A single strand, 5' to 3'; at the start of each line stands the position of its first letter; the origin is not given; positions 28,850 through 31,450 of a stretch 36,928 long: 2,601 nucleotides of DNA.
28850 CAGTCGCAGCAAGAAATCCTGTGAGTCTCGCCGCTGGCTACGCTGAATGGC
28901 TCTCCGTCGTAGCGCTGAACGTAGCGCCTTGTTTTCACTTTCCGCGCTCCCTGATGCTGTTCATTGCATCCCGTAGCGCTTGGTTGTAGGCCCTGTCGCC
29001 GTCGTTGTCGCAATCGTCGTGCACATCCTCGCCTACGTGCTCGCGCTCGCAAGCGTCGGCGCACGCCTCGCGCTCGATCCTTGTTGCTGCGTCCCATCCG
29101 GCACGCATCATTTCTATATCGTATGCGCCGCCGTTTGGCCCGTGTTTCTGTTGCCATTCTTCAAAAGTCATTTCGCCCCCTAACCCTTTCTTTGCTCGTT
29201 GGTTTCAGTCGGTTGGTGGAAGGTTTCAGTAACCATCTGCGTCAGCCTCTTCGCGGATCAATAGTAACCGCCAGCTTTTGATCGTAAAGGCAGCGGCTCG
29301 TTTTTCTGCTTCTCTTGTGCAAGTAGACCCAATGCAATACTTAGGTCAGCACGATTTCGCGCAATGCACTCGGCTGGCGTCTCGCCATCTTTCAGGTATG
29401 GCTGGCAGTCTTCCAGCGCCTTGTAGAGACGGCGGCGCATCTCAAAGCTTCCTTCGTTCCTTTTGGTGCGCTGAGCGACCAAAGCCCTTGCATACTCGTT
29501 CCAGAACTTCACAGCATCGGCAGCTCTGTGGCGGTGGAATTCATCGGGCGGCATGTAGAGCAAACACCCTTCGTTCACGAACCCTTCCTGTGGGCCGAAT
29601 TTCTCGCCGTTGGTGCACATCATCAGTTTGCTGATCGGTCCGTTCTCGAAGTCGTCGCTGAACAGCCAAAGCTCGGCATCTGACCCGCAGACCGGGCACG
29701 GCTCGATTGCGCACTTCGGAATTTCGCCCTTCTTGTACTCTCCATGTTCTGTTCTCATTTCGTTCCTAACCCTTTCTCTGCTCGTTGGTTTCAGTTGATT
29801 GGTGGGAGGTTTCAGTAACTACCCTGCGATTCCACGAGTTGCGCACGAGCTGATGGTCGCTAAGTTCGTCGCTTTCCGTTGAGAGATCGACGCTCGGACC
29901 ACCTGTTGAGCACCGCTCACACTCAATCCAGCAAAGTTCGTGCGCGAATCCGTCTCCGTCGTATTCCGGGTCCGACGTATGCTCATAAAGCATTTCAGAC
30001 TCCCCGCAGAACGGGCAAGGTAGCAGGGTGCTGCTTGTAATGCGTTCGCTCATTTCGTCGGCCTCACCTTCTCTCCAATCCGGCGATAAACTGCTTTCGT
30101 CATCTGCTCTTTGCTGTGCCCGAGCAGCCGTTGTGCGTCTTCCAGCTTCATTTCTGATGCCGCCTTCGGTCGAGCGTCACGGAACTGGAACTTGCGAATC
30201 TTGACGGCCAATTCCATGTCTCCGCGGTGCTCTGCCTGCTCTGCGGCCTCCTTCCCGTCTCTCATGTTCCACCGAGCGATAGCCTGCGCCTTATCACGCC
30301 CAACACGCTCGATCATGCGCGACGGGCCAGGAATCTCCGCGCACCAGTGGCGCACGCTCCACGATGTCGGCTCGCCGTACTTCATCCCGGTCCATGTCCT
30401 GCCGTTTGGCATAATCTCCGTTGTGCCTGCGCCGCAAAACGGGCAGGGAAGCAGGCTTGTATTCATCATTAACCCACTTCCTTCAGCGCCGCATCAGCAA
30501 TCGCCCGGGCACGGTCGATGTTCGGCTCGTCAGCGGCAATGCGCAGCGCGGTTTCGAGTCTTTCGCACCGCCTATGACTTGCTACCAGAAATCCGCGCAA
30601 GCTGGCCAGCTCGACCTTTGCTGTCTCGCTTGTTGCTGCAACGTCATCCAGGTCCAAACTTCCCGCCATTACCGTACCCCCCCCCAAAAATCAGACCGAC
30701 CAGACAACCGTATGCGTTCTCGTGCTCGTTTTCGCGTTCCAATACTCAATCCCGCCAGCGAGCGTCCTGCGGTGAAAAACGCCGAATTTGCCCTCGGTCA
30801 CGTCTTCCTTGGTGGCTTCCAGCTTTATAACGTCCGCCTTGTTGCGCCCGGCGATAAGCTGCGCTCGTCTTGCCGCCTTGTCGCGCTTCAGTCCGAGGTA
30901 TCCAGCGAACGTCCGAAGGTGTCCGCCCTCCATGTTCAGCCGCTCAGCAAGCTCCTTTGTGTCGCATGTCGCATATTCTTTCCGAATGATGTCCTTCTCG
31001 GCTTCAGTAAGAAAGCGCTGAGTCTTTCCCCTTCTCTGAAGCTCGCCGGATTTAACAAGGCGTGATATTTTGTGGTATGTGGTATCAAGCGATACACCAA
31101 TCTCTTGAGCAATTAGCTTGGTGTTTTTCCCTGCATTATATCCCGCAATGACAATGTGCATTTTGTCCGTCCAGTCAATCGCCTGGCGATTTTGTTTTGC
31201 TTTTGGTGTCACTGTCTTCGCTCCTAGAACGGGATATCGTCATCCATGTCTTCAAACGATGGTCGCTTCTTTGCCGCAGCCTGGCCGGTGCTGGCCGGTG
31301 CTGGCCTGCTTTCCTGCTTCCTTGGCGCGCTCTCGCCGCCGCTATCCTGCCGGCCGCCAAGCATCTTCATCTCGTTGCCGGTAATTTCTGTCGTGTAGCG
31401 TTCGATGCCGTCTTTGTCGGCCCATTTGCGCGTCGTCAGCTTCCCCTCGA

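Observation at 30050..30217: Integrase C-terminal remnant fused in frame to a Lar-like domain: footprint of a lost lysogeny module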

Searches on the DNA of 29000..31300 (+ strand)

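Call 8: search_dna_similar(query=window:29000-31300:+, collection=phages, mode=near, max_rows=20)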
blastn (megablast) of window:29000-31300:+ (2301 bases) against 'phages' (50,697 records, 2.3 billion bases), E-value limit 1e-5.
Records with a match: 1; places in all: 1; records where one place covers at least 80% of the query: 1.
Best place of each record, by identity: >=99% 1.
By first word of the organism name: EBPR 1.
By host as written in the record: - 1.
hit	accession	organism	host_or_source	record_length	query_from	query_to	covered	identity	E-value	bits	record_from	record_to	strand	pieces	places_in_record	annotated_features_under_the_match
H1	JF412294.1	EBPR podovirus 1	-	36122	1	2301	100%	100.0%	0e+0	4250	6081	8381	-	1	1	gp11: hypothetical protein | gp15: hypothetical protein | gp13: integrase | gp14: restriction allieviation | gp12: hypothetical protein | and 2 other names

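Call 10: get_annotated_region(hit=H1, flank=6000)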
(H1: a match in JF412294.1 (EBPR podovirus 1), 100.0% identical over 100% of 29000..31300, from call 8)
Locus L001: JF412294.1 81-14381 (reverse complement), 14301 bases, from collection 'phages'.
description: EBPR podovirus 1, partial sequence.
organism: EBPR podovirus 1 (NCBI taxid 1048515)
taxonomy: Viruses; Duplodnaviria; Heunggongvirae; Uroviricota; Caudoviricetes
host: -; source: -; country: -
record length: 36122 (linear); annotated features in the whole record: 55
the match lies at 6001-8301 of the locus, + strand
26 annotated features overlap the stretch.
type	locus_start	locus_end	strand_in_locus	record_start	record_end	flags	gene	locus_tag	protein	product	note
CDS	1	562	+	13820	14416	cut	gp26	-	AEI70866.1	hypothetical protein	EPV1_26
CDS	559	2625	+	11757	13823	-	gp25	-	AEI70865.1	hypothetical protein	EPV1_25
CDS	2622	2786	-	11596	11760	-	gp24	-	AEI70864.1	hypothetical protein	EPV1_24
CDS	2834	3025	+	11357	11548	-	gp23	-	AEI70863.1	hypothetical protein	EPV1_23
CDS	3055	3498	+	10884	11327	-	gp22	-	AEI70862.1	hypothetical protein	EPV1_22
CDS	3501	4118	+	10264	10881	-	gp21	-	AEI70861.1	hypothetical protein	EPV1_21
CDS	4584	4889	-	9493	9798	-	gp20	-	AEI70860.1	hypothetical protein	EPV1_20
CDS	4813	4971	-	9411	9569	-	gp19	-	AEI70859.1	hypothetical protein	EPV1_19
CDS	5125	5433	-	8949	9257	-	gp18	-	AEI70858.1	hypothetical protein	EPV1_18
CDS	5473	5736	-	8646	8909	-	gp17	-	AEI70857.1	hypothetical protein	EPV1_17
CDS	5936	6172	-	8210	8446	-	gp16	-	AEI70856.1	hypothetical protein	EPV1_16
CDS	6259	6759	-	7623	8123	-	gp15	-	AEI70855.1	hypothetical protein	EPV1_15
CDS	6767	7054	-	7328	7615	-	gp14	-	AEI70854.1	restriction allieviation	-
CDS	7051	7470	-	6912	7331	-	gp13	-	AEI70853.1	integrase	-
CDS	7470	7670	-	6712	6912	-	gp12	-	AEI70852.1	hypothetical protein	EPV1_12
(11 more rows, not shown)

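Call 39: search_rna_families(source=L002, start=6400, end=7000, threshold=evalue, max_evalue=1, show_alignments=1)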
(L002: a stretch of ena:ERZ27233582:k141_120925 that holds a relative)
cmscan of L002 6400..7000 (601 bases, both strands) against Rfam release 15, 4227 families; matches with E-value up to 1: 3.
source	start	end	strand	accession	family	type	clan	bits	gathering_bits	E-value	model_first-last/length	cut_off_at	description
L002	6667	6755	+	RF04351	Plastid-psbl-rps4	Cis-reg;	-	47.7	68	4.3e-09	1-53/53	no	Plastid-psbl-rps4 3UTR RNA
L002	6666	6756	-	RF01852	tRNA-Sec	Gene; tRNA;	CL00001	20.2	47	0.22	1-91/91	no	Selenocysteine transfer RNA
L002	6765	6838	+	RF03556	mir-559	Gene; miRNA;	-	18.6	95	0.96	1-91/91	no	mir-559 microRNA precursor family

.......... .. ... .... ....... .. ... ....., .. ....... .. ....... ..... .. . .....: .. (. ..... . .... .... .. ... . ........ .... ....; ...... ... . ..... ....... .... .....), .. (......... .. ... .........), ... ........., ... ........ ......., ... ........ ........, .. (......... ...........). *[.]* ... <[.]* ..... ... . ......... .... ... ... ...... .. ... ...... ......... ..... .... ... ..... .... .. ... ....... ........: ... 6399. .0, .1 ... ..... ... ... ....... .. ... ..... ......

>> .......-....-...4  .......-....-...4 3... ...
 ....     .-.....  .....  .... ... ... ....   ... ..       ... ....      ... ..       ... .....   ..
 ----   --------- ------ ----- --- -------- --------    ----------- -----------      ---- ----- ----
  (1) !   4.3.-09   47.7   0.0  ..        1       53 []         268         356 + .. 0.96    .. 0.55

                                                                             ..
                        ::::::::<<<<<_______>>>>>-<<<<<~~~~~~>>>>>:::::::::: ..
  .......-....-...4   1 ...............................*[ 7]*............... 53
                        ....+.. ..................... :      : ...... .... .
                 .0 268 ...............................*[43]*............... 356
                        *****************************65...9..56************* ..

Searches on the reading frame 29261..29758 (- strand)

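Call 3: search_protein_families(library=pfam, proteins=[window:29261-29758:-], max_evalue=1)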
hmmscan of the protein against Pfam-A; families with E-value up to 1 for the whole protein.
window:29261-29758:- (166 aa): 1 family
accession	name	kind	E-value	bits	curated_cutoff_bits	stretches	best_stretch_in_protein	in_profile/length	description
PF14354.12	Lar_restr_allev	-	0.03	15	28.6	1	18-30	3-15/58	Restriction alleviation protein Lar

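Call 4: search_protein_families(library=phrogs, proteins=[window:29261-29758:-], max_evalue=0.01)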
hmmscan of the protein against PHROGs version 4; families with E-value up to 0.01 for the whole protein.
window:29261-29758:- (166 aa): 1 family
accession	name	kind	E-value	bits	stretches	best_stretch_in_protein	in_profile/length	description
phrog_599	-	moron, auxiliary metabolic gene and host takeover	0.00066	20.9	1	17-104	73-141/262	Lar-like restriction alleviation protein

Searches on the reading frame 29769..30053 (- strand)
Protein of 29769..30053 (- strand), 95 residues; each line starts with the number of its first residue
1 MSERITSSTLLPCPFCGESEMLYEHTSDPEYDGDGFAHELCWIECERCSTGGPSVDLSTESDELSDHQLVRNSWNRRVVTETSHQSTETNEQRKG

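Call 3: search_protein_families(library=pfam, proteins=[window:29769-30053:-], max_evalue=1)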
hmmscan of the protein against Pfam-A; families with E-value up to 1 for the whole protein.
window:29769-30053:- (95 aa): 4 families
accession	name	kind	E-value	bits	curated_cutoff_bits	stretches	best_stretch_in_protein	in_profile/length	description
PF14354.12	Lar_restr_allev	-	2.3e-11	44.2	28.6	1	9-77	2-57/58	Restriction alleviation protein Lar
PF15731.11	MqsA_antitoxin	-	0.016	15.7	30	1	13-88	3-73/131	Antitoxin component of bacterial toxin-antitoxin system, MqsA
PF08063.17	Zn_ribbon_PADR1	-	0.4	10.9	25.1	0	10-45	2-32/42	PADR1 domain, zinc ribbon fold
PF13913.12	zf-C2HC_2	-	0.41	10.9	27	1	9-18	1-10/25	zinc-finger of a C2HC-type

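Call 4: search_protein_families(library=phrogs, proteins=[window:29769-30053:-], max_evalue=0.01)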
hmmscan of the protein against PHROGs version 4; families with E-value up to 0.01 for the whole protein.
window:29769-30053:- (95 aa): 1 family
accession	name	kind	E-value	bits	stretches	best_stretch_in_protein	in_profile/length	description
phrog_599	-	moron, auxiliary metabolic gene and host takeover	3.4e-09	38.2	1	5-93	69-142/262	Lar-like restriction alleviation protein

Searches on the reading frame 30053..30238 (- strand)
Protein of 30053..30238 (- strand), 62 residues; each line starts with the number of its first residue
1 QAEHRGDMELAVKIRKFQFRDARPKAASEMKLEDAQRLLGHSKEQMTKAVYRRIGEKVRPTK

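Call 6: search_protein_families(library=pfam, proteins=[window:30053-30232:-, window:30053-30202:-], max_evalue=10)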
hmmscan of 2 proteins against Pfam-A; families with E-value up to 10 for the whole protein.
seq(60 aa): 1 family
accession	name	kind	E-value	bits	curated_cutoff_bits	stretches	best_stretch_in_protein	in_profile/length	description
PF00589.27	Phage_integrase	-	0.078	13.2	27.1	1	26-51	143-167/172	Phage integrase family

seq(50 aa): 2 families
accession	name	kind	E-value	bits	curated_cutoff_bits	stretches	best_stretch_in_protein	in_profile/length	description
PF00589.27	Phage_integrase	-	0.067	13.4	27.1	1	16-41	143-167/172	Phage integrase family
PF18593.6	CdiI_2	-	0.21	12.8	26.7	1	6-49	30-74/91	CdiI immunity protein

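Call 46: find_homologous_proteins(query=window:30053-30238:-, max_evalue=0.001)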
Query seq(62 aa) (62 aa): 7 proteins with E <= 0.001 among 7 candidates.
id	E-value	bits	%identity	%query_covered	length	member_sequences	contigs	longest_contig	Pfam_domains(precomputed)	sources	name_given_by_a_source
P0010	3.7e-28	113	94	100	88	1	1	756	-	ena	-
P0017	1.6e-27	111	94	100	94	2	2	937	-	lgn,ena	-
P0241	5.7e-25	103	96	89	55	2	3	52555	-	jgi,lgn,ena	jgi:integrase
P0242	2.7e-24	101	93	89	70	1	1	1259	-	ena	-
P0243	8.4e-10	56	88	55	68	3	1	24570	-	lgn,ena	-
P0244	1.0e-6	46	68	65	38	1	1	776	-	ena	-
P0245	7.8e-5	40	65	65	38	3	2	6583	-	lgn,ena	-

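Call 48: find_encoding_contigs(protein=P0241, flank=10000, max_places=4)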
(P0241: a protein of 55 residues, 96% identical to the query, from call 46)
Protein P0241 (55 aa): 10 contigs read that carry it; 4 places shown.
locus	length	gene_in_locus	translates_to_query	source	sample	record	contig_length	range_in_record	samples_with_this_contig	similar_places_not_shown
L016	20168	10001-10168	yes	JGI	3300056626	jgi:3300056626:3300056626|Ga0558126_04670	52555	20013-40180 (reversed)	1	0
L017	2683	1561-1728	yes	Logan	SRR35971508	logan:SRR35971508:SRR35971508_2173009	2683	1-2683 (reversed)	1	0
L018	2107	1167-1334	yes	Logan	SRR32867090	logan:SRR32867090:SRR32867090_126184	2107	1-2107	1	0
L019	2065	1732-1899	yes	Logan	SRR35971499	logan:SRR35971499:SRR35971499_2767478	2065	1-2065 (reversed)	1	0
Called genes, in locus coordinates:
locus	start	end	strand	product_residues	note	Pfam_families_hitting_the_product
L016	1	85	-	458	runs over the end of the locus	-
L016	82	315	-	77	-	-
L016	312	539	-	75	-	-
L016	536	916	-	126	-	-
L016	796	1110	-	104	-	-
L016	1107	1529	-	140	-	PF14549:P22_Cro, PF15943:YdaS_toxin (weak)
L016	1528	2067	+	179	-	PF00560:LRR_1 (faint), PF00805:Pentapeptide (faint)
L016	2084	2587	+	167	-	PF00560:LRR_1 (faint), PF00805:Pentapeptide (faint)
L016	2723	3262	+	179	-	PF00560:LRR_1 (faint), PF00805:Pentapeptide (faint)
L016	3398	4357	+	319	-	-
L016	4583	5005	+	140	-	-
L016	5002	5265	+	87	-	-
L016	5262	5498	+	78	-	-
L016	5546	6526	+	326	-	PF03837:RecT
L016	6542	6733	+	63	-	-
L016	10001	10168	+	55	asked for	-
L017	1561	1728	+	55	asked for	-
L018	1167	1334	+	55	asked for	-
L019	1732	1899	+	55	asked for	-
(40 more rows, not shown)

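Call 67: find_encoding_contigs(protein=P0243, flank=8000, max_places=2)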
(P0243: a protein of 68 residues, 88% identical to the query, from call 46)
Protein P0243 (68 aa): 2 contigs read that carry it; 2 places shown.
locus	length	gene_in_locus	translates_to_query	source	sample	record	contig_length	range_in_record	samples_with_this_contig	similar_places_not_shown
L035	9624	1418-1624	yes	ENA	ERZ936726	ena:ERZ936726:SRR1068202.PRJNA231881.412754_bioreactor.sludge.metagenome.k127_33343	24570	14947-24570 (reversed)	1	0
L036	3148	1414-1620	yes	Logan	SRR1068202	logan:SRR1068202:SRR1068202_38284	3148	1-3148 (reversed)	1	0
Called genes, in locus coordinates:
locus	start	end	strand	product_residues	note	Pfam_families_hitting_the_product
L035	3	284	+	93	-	?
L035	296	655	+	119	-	-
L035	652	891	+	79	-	PF13986:DUF4224 (weak)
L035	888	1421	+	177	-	PF04448:DUF551 (weak)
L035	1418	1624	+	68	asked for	-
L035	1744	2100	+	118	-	-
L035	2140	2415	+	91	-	-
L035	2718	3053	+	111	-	-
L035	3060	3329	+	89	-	-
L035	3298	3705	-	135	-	PF00959:Phage_lysozyme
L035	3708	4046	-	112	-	-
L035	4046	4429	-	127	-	-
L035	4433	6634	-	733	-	PF12708:Pect-lyase_RHGA_epim (weak)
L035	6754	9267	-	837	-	PF01464:SLT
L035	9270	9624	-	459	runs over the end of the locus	-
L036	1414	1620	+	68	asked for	-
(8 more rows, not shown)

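Call 68: find_encoding_contigs(protein=P0242, flank=3000, max_places=2)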
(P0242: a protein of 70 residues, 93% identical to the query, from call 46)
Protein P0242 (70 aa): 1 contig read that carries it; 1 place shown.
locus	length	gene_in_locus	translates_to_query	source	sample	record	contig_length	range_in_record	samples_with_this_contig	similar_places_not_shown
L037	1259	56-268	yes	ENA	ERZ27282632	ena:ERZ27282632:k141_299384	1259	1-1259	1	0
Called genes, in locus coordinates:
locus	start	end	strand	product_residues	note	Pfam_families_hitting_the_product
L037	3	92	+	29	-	?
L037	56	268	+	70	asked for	-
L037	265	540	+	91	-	-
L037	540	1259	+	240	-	?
